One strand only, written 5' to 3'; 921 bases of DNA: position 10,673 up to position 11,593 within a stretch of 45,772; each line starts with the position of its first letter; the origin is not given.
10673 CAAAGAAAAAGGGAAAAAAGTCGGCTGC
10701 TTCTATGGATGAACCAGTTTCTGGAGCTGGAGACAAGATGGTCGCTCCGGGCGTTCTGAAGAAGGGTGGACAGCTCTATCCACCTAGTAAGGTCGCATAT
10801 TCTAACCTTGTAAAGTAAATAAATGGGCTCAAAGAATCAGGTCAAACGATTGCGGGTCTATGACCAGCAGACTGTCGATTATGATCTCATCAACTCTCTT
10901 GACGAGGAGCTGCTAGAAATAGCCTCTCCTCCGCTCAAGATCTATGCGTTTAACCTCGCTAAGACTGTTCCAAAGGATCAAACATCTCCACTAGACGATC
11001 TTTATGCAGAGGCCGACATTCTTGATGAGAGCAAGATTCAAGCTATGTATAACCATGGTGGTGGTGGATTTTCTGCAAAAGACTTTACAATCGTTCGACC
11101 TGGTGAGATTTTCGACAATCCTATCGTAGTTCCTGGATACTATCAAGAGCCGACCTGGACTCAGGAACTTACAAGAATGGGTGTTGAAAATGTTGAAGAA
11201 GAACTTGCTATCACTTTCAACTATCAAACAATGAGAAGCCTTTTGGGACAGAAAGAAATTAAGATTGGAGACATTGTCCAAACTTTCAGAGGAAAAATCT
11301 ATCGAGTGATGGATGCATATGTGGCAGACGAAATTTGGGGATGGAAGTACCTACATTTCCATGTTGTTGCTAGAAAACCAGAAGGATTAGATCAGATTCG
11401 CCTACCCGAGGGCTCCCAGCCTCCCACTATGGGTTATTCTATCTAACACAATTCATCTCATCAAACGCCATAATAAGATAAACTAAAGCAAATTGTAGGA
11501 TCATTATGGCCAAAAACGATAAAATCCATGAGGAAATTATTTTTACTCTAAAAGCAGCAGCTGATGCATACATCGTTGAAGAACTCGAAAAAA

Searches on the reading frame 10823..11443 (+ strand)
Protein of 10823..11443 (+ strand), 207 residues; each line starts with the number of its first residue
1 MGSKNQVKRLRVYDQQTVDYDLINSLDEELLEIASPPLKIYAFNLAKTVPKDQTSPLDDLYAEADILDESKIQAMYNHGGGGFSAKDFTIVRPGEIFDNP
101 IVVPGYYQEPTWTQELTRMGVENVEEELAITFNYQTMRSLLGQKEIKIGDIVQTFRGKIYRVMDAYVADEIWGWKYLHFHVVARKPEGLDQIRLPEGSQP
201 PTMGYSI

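Call 75: search_protein_families(library=pfam, alignment_id=A3, max_evalue=0.001)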
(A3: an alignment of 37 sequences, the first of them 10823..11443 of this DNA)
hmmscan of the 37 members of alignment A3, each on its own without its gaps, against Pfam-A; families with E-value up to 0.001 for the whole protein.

A. member 1, window:10823-11443:+ (207 aa): 0 families

B. families by the number of members that match (of 37 scanned): 27 families (the first 25 are shown)
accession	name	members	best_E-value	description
PF02867.20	Ribonuc_red_lgC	1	1.5e-111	Ribonucleotide reductase, barrel domain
PF06941.18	NT5C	1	2.1e-27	5' nucleotidase, deoxy (Pyrimidine), cytosolic type C protein (NT5C)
PF01327.26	Pep_deformylase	1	1e-24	Polypeptide deformylase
PF04851.21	ResIII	1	2.1e-21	Type III restriction enzyme, res subunit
PF00154.27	RecA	1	2e-19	recA bacterial DNA recombination protein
PF12322.14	T4_baseplate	1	4.2e-18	T4 bacteriophage base plate protein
PF00271.37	Helicase_C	1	5.3e-14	Helicase conserved C-terminal domain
PF00270.35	DEAD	1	2.3e-12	DEAD/DEAH box helicase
PF09723.15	Zn_ribbon_8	1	8.7e-11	Zinc ribbon domain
PF01467.32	CTP_transf_like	1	9.8e-11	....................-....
PF02463.25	SMC_N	1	4.4e-09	RecF/RecN/SMC N terminal domain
PF13476.12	AAA_23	1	5.7e-09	AAA domain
PF00091.31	Tubulin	1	6.8e-09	Tubulin/FtsZ family, GTPase domain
PF08218.17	Citrate_ly_lig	1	2.2e-08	Citrate lyase ligase C-terminal domain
PF14890.11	Intein_splicing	1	8e-08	Intein splicing domain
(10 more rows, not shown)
